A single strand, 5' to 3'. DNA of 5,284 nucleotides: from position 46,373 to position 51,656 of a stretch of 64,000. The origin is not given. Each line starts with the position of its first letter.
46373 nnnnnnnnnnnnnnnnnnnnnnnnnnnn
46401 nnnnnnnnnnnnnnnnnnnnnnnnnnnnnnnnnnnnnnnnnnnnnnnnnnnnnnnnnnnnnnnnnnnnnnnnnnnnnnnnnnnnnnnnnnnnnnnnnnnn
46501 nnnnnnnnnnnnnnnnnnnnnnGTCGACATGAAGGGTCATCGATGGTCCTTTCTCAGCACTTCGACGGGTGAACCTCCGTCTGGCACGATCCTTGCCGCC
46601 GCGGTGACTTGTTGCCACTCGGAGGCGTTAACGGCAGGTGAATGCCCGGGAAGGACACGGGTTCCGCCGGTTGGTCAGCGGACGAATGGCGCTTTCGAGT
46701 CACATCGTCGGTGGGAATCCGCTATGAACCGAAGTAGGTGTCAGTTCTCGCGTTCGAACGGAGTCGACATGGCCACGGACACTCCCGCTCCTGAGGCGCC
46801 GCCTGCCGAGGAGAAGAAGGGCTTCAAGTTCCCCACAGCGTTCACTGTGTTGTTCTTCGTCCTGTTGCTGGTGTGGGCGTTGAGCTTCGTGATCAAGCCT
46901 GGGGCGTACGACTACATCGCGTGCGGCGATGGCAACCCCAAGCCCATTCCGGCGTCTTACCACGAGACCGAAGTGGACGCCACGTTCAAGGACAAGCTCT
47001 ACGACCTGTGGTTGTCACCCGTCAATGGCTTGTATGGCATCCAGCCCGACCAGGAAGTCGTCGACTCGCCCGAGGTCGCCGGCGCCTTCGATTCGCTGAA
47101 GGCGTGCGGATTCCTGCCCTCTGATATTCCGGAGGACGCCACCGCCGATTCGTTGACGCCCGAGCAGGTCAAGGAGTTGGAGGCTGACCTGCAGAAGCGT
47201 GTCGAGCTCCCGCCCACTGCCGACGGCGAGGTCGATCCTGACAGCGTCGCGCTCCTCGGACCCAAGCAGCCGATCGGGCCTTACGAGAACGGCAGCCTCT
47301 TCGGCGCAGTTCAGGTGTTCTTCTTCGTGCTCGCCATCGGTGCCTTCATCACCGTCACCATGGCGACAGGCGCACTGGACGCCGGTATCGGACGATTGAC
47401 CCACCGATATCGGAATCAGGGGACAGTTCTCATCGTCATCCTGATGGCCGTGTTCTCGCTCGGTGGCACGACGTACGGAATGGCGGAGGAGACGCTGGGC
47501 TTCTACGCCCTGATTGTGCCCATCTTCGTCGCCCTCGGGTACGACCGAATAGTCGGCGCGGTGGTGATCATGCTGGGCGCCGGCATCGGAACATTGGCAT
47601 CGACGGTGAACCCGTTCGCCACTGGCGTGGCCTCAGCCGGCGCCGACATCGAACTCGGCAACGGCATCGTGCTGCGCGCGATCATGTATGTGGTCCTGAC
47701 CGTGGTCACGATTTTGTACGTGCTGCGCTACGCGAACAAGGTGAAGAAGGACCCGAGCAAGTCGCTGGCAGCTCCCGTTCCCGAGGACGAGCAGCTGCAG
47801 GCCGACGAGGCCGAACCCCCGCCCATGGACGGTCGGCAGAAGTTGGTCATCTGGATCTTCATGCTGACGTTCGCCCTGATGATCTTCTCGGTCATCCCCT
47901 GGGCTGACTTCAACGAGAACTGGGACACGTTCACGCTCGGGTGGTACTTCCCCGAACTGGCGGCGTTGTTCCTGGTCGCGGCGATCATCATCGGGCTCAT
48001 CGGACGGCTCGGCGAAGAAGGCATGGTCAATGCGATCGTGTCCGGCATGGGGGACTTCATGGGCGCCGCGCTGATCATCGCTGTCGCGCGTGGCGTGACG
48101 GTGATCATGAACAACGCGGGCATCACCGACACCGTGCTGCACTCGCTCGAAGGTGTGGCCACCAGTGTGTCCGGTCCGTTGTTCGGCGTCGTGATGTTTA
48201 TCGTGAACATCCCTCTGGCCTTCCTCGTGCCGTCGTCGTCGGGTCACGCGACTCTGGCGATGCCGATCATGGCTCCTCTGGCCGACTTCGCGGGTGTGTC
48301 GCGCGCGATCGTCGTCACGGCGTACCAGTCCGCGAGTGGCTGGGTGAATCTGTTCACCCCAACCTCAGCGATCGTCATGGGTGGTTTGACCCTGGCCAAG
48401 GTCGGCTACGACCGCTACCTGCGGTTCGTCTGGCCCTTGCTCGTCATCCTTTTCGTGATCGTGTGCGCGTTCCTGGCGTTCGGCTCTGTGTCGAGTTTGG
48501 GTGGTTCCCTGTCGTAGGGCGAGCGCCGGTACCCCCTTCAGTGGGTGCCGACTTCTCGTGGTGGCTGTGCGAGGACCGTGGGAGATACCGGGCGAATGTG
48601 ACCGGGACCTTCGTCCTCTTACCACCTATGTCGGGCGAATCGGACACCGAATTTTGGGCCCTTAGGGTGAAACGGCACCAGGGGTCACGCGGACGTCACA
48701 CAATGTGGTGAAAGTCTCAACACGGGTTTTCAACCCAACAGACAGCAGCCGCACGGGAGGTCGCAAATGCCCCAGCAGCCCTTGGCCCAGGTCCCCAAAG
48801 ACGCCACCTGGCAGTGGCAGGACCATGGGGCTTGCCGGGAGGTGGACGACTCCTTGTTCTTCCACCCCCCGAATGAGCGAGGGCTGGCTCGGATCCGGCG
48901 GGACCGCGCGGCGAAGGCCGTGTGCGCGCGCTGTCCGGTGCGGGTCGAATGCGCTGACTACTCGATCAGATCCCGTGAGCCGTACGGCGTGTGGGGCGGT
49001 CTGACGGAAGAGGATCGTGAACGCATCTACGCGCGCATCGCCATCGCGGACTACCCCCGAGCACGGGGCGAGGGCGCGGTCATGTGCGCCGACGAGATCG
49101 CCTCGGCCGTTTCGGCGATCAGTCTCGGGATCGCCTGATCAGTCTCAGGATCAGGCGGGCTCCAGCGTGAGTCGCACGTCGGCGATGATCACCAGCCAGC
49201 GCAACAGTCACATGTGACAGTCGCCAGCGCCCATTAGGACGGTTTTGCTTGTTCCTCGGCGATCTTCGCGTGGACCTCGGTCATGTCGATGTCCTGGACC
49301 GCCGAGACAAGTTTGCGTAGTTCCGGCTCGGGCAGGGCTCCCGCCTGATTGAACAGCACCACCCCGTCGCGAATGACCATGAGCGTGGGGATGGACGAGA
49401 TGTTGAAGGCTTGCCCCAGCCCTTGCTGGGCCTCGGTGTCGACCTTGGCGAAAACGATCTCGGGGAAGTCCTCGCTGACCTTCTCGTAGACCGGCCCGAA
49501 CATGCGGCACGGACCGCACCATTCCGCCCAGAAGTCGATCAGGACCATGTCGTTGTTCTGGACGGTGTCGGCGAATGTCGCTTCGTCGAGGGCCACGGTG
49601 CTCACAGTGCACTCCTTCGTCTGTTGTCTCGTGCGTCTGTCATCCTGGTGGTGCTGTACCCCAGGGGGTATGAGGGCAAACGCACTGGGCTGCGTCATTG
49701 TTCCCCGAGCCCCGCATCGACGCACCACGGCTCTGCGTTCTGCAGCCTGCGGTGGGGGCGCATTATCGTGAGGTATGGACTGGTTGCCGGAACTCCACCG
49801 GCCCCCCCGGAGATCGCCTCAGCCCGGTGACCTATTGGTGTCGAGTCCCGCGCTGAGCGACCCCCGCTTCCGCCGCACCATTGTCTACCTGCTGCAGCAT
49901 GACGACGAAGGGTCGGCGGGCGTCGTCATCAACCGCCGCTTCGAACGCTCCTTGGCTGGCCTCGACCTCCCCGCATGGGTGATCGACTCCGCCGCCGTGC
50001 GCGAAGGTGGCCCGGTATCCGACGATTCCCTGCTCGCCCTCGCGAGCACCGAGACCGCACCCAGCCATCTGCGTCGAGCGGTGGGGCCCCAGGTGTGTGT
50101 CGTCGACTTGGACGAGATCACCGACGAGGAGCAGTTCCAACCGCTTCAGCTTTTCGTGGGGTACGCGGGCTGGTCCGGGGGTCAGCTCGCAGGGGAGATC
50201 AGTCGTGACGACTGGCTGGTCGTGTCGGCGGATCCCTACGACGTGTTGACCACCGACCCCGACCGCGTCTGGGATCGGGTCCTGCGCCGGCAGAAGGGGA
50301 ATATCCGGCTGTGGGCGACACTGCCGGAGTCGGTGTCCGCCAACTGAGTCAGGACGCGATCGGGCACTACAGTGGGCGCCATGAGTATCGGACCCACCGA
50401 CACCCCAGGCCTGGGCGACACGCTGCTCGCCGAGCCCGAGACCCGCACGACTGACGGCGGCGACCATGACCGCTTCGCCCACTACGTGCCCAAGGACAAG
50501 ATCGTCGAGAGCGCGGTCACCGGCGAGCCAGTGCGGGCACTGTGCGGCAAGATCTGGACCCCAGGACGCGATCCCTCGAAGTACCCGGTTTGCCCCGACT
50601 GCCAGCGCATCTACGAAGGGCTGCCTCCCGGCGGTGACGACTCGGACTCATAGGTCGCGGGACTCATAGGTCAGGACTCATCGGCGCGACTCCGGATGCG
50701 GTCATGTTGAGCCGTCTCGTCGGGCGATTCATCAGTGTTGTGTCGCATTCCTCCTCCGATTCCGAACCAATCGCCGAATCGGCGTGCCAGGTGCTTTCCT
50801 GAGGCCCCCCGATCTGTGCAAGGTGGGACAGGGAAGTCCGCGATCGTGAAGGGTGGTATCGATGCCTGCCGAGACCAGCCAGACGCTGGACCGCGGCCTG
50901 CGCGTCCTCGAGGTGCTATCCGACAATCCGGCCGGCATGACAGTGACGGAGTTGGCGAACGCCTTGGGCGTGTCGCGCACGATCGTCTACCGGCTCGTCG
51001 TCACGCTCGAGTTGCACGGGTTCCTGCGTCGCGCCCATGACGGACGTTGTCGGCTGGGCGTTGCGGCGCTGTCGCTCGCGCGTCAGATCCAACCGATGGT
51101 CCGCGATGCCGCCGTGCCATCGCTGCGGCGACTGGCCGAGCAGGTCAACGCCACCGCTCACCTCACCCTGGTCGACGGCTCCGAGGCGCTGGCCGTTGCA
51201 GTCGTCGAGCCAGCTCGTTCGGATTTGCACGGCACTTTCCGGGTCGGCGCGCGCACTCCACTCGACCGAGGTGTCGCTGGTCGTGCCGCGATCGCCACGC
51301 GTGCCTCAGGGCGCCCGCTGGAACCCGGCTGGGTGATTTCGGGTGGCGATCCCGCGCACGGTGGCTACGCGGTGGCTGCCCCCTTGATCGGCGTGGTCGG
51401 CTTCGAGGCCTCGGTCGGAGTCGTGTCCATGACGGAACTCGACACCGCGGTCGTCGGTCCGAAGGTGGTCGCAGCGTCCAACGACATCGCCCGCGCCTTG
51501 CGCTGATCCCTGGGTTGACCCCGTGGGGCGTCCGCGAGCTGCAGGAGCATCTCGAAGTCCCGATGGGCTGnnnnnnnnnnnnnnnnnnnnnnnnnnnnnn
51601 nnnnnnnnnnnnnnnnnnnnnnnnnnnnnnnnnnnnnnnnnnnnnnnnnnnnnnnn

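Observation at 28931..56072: Frame breaks across the window are almost exclusively +1 gains and are concentrated in a few genes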

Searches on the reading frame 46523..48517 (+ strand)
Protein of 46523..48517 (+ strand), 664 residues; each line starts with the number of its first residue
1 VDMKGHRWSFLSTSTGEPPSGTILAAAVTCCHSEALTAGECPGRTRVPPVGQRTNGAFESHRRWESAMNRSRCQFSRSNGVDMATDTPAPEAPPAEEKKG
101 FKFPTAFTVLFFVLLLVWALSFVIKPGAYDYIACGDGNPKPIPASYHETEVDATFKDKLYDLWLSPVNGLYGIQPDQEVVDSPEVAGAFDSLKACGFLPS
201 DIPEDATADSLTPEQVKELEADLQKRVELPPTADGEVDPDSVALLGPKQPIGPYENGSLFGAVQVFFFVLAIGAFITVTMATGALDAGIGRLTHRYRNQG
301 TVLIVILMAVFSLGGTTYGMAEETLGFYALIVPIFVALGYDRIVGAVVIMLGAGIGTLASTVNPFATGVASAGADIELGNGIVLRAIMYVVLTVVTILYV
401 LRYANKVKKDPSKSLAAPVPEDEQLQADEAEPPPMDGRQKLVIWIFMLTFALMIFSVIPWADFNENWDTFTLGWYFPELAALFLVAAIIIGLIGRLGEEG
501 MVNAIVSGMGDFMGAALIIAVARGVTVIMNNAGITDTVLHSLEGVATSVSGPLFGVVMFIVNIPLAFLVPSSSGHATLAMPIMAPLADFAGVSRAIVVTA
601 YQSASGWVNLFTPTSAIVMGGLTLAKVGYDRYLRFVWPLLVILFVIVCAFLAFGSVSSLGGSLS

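Call 18: search_protein_families(library=pfam, proteins=[window:46523-48517:+], max_evalue=0.001)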
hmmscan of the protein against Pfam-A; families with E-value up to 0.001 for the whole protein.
window:46523-48517:+ (664 aa): 1 family
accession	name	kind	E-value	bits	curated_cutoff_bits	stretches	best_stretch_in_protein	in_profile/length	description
PF03606.21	DcuC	-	1.6e-108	363.7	23.1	1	103-651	1-456/461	C4-dicarboxylate anaerobic carrier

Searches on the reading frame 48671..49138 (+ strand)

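Call 18: search_protein_families(library=pfam, proteins=[window:48671-49138:+], max_evalue=0.001)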
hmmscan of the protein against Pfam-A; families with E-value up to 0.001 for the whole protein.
window:48671-49138:+ (155 aa): 1 family
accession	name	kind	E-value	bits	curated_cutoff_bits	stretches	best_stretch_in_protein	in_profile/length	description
PF02467.21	Whib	-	3.2e-24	85.7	23.6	1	49-118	1-64/65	Transcription factor WhiB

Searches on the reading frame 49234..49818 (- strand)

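Call 18: search_protein_families(library=pfam, proteins=[window:49234-49818:-], max_evalue=0.001)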
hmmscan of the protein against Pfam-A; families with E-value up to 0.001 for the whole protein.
window:49234-49818:- (194 aa): 4 families
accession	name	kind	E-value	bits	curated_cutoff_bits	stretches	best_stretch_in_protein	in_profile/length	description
PF00085.26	Thioredoxin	-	1.5e-26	92.8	23.5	1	74-171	2-101/103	Thioredoxin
PF13905.12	Thioredoxin_8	-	1.2e-07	32.4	27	1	89-128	1-45/94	Thioredoxin-like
PF13098.12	Thioredoxin_2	-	6.5e-07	30.1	27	1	87-170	3-103/104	Thioredoxin-like domain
PF14595.12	Thioredoxin_9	-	4.9e-05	23.7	25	1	62-163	14-118/129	Thioredoxin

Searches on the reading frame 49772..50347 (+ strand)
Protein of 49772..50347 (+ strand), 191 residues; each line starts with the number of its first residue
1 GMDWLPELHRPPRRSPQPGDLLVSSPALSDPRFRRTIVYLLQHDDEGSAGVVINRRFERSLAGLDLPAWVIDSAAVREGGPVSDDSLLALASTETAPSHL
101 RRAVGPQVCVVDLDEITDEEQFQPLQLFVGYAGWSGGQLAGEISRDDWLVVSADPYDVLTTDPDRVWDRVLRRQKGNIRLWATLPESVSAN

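Call 18: search_protein_families(library=pfam, proteins=[window:49772-50347:+], max_evalue=0.001)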
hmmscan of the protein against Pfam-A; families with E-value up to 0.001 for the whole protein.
window:49772-50347:+ (191 aa): 1 family
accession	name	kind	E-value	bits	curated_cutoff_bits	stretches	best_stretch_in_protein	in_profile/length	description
PF02622.21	DUF179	-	1.6e-30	106.6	27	1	26-173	1-155/157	AlgH-like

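Call 35: find_encoding_contigs(protein=window:49775-50347:+, flank=10000, max_places=10)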
Protein window:49775-50347:+ (190 aa): 9 contigs read that carry it; 9 places shown.
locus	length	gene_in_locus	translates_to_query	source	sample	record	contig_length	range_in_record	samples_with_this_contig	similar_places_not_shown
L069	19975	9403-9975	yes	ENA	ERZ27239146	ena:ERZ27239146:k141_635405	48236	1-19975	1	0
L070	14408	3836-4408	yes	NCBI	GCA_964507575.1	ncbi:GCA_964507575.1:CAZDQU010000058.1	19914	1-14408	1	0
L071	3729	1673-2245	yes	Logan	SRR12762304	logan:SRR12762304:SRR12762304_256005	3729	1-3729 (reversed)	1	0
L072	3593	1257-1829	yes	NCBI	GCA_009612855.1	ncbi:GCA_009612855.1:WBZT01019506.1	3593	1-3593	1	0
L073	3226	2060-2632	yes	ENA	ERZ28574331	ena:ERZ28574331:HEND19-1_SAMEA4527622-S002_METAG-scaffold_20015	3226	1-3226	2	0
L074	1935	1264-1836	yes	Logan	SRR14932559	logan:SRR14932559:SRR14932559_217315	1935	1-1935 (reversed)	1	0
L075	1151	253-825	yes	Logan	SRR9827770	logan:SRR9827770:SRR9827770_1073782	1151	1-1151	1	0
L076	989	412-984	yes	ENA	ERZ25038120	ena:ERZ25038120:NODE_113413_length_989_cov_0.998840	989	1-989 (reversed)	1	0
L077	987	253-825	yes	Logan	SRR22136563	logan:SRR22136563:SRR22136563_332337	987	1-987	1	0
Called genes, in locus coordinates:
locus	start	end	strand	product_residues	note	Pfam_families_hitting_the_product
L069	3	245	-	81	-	?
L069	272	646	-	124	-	-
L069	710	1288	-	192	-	PF09851:SHOCT (weak)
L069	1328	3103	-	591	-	PF00664:ABC_membrane, PF00005:ABC_tran, PF02463:SMC_N (weak)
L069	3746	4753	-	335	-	PF02729:OTCace_N, PF00185:OTCace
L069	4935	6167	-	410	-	PF02274:ADI, PF19420:DDAH_eukar (faint)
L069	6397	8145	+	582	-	PF03606:DcuC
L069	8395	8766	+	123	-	PF02467:Whib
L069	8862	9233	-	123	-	PF00085:Thioredoxin, PF13098:Thioredoxin_2, PF13905:Thioredoxin_8 (faint)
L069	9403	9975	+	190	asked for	PF02622:DUF179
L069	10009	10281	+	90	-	PF11238:DUF3039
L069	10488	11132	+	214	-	PF01047:MarR (weak), PF08279:HTH_11 (weak), PF09339:HTH_IclR, PF12802:MarR_2 (weak), PF01614:IclR_C (weak)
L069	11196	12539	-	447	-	PF02113:Peptidase_S13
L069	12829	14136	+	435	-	PF00704:Glyco_hydro_18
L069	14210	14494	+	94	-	PF02617:ClpS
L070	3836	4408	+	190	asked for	PF02622:DUF179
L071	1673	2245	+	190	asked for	PF02622:DUF179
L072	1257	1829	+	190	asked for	PF02622:DUF179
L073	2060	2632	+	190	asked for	PF02622:DUF179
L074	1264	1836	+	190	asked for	PF02622:DUF179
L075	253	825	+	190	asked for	PF02622:DUF179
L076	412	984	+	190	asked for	PF02622:DUF179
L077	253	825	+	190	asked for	PF02622:DUF179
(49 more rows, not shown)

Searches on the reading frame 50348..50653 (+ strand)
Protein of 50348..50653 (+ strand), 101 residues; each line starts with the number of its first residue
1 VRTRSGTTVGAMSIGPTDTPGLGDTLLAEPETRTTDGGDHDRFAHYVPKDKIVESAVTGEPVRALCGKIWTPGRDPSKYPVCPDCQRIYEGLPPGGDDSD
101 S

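Call 18: search_protein_families(library=pfam, proteins=[window:50348-50653:+], max_evalue=0.001)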
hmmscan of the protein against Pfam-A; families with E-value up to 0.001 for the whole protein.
window:50348-50653:+ (101 aa): 1 family
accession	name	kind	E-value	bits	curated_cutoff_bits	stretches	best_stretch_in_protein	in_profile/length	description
PF11238.13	DUF3039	-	1.3e-30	105.3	22.7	1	38-92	2-56/56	Protein of unknown function (DUF3039)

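Call 34: find_encoding_contigs(protein=window:50372-50653:+, flank=10000, max_places=10)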
Protein window:50372-50653:+ (93 aa): no gene with exactly this product is on record in the collection.

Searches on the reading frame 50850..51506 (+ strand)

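Call 18: search_protein_families(library=pfam, proteins=[window:50850-51506:+], max_evalue=0.001)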
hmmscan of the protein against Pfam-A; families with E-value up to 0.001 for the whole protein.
window:50850-51506:+ (218 aa): 7 families
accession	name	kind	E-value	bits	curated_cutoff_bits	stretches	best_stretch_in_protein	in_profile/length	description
PF09339.16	HTH_IclR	-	4.3e-15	55.7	22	1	12-61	1-50/52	IclR helix-turn-helix domain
PF01614.24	IclR_C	-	2.3e-08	34.3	24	1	84-151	9-75/174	Bacterial transcriptional regulator IclR C-terminal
PF12802.13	MarR_2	-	1.3e-07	32.1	27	1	17-66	8-60/61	MarR family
PF01047.28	MarR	-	3.8e-06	27.1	24.6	1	17-64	6-52/59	MarR family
PF08279.18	HTH_11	-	1.1e-05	25.6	25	1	17-56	3-42/55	HTH domain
PF25213.1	HVO_A0261_N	-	5.1e-05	23.5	35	1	16-70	13-64/86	HVO_A0261 N-terminal domain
PF12840.13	HTH_20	-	0.00062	20.1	27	0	17-60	7-49/51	Helix-turn-helix domain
